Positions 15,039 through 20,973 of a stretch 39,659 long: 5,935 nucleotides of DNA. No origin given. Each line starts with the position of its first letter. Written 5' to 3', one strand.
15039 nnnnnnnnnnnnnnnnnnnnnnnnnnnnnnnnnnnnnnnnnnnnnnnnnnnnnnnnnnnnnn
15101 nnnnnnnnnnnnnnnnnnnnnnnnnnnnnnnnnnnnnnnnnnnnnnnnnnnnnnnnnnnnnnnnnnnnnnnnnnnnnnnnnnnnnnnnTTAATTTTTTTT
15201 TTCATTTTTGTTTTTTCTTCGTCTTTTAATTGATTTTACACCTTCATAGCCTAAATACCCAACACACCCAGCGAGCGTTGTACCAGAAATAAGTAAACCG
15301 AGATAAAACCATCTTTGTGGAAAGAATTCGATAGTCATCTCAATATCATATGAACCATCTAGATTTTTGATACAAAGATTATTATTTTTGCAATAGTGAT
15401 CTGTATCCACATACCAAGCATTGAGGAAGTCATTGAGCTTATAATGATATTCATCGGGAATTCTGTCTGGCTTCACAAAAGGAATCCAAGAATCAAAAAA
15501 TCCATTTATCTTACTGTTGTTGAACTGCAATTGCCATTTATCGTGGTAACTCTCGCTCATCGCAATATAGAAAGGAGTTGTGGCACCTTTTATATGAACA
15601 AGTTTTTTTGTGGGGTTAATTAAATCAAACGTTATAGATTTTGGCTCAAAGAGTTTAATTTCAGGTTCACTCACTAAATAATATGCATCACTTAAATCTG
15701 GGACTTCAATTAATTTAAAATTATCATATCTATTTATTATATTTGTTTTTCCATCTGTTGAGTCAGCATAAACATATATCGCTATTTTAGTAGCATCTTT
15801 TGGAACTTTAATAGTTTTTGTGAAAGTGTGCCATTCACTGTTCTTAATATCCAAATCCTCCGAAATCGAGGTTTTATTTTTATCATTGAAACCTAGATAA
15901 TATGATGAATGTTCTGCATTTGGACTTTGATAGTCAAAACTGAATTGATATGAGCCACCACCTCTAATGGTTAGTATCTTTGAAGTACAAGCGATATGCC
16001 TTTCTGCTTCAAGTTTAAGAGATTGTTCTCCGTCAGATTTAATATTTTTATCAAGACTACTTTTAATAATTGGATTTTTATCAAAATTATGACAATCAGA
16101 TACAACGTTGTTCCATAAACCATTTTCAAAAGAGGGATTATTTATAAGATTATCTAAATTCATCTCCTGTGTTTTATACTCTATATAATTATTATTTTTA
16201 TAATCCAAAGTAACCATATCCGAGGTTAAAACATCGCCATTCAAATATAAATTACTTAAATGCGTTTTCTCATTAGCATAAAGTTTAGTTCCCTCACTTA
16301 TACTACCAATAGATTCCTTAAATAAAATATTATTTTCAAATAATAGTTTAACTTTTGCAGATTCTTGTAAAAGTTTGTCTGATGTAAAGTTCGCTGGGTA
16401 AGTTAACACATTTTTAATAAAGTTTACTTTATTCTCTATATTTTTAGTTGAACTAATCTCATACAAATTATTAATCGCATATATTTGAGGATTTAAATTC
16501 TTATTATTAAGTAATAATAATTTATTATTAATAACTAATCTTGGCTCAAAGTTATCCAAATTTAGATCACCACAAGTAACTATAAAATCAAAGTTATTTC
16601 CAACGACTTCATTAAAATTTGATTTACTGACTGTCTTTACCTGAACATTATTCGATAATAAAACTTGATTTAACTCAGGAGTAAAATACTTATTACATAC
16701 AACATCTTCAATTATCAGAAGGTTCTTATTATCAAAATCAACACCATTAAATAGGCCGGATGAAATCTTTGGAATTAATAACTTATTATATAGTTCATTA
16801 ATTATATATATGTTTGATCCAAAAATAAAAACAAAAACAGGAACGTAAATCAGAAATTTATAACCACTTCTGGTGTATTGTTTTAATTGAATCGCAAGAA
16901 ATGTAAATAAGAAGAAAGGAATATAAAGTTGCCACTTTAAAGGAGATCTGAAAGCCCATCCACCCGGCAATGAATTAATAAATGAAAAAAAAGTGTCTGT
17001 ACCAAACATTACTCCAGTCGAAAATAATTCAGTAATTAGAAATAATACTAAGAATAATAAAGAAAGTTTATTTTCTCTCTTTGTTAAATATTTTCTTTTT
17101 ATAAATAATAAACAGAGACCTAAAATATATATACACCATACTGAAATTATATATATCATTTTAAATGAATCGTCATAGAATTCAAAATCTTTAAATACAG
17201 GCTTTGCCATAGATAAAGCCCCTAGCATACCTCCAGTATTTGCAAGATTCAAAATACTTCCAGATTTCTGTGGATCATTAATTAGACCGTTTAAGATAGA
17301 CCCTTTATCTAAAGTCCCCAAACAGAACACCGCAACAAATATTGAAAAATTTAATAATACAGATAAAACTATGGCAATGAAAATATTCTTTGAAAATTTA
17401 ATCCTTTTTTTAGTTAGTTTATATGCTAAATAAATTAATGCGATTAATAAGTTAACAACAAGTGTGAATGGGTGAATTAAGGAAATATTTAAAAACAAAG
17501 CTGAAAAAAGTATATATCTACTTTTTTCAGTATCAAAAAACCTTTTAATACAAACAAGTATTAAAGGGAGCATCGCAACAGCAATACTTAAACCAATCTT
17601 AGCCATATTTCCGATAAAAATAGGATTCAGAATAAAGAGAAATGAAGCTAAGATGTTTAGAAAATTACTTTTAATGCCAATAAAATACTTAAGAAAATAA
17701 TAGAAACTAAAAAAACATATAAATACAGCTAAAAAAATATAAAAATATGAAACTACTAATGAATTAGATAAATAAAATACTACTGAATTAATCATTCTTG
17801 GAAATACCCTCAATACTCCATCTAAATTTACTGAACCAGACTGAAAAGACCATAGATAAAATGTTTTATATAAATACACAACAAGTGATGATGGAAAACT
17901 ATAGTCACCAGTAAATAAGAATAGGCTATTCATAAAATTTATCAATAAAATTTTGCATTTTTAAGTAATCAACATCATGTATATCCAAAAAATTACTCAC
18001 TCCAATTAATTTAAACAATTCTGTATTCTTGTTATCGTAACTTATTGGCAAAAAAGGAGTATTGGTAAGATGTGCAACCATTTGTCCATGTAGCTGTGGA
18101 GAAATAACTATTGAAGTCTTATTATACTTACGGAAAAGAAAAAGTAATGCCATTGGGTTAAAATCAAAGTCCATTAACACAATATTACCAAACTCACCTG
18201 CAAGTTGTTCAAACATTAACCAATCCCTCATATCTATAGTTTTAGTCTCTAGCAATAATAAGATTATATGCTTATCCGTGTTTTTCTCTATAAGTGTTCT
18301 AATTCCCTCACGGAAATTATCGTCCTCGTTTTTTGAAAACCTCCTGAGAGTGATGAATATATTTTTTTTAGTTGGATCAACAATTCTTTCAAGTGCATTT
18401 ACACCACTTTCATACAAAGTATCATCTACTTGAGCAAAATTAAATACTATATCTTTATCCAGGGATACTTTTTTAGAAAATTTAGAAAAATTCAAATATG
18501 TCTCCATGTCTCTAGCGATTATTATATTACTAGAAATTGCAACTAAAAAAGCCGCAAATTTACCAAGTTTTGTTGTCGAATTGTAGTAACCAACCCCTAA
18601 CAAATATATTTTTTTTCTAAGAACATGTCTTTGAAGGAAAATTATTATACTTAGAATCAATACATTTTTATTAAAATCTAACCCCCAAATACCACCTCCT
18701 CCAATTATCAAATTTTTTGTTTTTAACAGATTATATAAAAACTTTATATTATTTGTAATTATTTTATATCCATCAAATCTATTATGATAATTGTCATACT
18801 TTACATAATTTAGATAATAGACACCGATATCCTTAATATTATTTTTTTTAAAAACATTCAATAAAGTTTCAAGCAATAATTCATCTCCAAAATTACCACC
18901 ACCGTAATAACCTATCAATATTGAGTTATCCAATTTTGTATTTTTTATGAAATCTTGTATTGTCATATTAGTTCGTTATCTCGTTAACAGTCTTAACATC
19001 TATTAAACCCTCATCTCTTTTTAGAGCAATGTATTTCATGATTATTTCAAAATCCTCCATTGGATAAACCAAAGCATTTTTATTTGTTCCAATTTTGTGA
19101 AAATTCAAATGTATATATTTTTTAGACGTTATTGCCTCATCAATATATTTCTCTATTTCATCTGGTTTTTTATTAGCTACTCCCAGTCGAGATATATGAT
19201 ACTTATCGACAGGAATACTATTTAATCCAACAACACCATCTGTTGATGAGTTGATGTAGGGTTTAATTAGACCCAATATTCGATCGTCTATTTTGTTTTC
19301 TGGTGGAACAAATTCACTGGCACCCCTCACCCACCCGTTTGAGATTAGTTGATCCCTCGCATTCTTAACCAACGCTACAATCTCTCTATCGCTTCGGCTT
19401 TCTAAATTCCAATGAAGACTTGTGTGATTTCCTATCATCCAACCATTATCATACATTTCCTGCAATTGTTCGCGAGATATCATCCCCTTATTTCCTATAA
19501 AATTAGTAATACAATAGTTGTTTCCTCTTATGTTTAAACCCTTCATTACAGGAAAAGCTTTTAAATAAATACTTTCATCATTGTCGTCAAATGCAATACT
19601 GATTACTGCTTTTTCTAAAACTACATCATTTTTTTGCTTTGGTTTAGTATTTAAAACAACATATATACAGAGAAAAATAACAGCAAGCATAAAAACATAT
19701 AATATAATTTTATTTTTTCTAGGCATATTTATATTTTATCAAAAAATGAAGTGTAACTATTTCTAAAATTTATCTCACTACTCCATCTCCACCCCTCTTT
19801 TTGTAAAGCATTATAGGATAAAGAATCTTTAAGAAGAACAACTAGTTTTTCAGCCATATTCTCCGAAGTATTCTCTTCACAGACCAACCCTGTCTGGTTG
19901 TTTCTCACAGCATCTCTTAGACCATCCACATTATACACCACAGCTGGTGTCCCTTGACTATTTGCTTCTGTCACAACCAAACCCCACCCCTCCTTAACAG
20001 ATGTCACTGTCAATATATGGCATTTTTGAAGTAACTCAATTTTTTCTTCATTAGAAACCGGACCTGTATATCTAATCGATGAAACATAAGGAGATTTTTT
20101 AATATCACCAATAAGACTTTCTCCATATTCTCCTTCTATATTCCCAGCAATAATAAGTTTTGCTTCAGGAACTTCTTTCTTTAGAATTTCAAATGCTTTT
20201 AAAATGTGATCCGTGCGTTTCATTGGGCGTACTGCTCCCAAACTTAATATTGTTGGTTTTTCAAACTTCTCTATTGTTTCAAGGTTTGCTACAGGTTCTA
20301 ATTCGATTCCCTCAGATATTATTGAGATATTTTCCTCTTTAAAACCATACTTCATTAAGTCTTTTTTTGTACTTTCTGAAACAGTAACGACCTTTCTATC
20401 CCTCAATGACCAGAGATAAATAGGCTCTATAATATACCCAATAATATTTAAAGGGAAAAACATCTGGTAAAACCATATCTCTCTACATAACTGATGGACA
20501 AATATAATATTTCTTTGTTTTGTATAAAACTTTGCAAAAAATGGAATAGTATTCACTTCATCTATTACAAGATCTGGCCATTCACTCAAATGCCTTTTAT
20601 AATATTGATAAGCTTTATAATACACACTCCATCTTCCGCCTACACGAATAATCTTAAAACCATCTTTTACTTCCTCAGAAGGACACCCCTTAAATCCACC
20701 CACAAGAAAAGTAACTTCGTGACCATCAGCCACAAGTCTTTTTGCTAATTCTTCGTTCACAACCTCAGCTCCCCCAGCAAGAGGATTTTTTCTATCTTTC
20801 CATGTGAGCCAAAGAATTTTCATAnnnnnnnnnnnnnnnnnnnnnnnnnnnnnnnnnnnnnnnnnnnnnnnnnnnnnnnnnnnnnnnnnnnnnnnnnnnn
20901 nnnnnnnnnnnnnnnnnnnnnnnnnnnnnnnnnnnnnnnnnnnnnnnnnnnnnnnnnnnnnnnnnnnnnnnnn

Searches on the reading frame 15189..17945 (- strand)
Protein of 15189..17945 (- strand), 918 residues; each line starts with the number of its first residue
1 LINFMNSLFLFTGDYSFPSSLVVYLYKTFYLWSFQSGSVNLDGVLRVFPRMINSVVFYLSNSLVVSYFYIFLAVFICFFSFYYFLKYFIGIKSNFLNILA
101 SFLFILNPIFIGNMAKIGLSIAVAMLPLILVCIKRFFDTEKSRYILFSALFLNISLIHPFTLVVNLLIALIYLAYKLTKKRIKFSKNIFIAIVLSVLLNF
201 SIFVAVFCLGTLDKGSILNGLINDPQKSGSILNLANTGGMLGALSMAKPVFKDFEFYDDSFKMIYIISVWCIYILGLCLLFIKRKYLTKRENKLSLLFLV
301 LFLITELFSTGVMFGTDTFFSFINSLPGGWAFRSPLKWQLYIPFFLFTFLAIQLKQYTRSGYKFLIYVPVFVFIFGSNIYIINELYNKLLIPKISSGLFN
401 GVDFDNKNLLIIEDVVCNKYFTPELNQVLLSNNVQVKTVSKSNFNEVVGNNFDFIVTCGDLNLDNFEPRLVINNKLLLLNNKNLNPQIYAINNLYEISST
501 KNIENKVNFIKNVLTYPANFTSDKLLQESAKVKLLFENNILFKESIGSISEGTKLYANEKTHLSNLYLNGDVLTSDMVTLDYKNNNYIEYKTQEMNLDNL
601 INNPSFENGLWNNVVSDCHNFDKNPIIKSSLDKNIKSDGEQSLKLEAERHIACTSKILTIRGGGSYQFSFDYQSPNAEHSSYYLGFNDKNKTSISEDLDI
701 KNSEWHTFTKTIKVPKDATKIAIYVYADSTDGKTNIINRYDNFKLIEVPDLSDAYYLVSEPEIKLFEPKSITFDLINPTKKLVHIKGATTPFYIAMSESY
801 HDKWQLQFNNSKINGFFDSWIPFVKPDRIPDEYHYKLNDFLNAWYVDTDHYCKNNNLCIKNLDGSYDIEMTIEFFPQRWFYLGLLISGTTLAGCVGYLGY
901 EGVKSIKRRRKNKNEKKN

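Call 6: search_protein_families(library=pfam, proteins=[window:15189-17945:-])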
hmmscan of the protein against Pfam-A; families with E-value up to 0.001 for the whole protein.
window:15189-17945:- (918 aa): 1 family
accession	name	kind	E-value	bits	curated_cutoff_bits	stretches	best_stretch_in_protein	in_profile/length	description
PF02018.23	CBM_4_9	-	2.2e-05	25.3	25.9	1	599-727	2-131/136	Carbohydrate binding domain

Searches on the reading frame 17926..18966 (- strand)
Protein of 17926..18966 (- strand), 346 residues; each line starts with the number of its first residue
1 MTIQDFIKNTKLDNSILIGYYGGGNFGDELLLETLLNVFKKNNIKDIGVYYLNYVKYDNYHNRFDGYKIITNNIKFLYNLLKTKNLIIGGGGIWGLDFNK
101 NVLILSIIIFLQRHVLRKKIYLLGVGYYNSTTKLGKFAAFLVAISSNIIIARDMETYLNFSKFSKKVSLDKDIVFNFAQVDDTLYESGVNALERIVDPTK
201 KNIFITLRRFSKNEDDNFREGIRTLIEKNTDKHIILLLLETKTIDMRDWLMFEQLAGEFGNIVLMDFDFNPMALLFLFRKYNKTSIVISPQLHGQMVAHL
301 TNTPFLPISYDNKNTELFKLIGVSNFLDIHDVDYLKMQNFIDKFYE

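Call 8: search_protein_families(library=pfam, proteins=[window:17926-18966:-], max_evalue=0.01)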
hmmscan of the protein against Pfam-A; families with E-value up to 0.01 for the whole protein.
window:17926-18966:- (346 aa): 1 family
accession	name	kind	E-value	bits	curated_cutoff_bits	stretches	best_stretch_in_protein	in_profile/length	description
PF04230.19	PS_pyruv_trans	-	3.4e-13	50.6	25.3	1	25-312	1-280/280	Polysaccharide pyruvyl transferase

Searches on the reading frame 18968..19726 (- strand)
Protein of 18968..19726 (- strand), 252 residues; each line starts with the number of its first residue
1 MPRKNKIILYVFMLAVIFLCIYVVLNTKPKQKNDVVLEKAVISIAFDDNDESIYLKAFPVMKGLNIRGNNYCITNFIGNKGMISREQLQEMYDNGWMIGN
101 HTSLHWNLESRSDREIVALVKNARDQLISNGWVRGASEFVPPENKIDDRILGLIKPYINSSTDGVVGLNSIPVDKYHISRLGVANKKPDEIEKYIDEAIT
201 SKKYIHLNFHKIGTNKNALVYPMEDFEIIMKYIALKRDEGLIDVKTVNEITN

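Call 8: search_protein_families(library=pfam, proteins=[window:18968-19726:-], max_evalue=0.01)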
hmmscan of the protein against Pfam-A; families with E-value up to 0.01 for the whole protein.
window:18968-19726:- (252 aa): 2 families
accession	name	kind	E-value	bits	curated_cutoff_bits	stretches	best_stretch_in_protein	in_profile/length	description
PF01522.26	Polysacc_deac_1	-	2.5e-13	50.5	23.1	1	38-152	5-114/124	Polysaccharide deacetylase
PF19073.5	DUF5769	-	0.0078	16.4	26.1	0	22-101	89-168/191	Family of unknown function (DUF5769)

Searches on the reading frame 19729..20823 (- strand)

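Call 8: search_protein_families(library=pfam, proteins=[window:19729-20823:-], max_evalue=0.01)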
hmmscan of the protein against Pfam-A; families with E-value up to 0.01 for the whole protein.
window:19729-20823:- (364 aa): 5 families
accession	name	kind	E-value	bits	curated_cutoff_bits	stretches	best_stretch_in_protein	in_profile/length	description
PF00534.26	Glycos_transf_1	-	1.4e-34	119.6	26.4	1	188-344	14-169/172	Glycosyl transferases group 1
PF13692.12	Glyco_trans_1_4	-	1.7e-23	83.9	27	1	190-333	2-142/142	Glycosyl transferases group 1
PF13439.12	Glyco_transf_4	-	7.1e-17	62.4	28.5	1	17-176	2-169/170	Glycosyltransferase Family 4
PF20706.3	GT4-conflict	-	3.4e-14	53.1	26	1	163-335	171-340/385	Family 4 Glycosyltransferase in conflict systems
PF13579.12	Glyco_trans_4_4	-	1.5e-07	32.4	29.7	1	17-170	1-156/158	Glycosyl transferase 4-like domain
